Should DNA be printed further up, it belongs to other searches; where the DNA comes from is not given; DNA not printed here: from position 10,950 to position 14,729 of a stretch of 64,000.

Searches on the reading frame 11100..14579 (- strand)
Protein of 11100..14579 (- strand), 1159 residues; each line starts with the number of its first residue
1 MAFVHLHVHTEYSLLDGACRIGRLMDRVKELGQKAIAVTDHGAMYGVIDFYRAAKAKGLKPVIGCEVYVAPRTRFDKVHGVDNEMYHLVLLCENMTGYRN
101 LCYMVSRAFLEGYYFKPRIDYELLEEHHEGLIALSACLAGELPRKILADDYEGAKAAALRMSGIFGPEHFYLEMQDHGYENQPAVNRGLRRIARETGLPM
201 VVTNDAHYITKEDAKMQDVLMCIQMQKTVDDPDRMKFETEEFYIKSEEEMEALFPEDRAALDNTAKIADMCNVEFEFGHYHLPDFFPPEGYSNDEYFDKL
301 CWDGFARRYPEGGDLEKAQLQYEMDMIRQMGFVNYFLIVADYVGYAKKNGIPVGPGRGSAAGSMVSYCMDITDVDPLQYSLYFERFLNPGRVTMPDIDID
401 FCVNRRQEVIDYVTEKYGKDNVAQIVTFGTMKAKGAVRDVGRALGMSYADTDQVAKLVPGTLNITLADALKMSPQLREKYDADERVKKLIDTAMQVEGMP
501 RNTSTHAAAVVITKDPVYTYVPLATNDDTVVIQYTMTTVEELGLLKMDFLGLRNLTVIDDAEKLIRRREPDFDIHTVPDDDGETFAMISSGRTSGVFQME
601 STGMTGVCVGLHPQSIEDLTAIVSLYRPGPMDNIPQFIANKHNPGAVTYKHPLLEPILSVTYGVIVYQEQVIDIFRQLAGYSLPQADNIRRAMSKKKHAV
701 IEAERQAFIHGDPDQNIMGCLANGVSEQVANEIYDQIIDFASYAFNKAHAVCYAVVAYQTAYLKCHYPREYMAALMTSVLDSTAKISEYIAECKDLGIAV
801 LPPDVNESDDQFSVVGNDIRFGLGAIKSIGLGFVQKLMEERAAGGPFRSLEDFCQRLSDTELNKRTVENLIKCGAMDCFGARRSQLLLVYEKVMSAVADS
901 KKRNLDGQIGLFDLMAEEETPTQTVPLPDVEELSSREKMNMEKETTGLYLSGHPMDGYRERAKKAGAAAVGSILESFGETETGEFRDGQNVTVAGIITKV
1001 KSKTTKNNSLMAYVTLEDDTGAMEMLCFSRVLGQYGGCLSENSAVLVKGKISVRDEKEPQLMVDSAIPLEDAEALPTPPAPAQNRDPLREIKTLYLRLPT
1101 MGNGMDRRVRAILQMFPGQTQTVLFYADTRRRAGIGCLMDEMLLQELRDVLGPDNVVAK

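Call 25: search_protein_families(library=pfam, proteins=[window:11100-14579:-], max_evalue=0.00001)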
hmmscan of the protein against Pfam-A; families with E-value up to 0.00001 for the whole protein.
window:11100-14579:- (1159 aa): 5 families
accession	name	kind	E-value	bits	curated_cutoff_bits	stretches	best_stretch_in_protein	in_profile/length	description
PF07733.18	DNA_pol3_alpha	-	3.7e-102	341.8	23.9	1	295-551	1-260/260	Bacterial DNA polymerase III alpha NTPase domain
PF02811.25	PHP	-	9.4e-61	205.3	26.4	1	5-177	1-164/164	PHP domain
PF17657.6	DNA_pol3_finger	-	1.1e-56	191.2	22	1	554-711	1-161/166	Bacterial DNA polymerase III alpha subunit finger domain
PF14579.12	HHH_6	-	1.3e-30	105.9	25.6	1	797-886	1-90/90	Helix-hairpin-helix motif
PF01336.31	tRNA_anti-codon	-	1.8e-11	44.2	27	1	991-1068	1-74/75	OB-fold nucleic acid binding domain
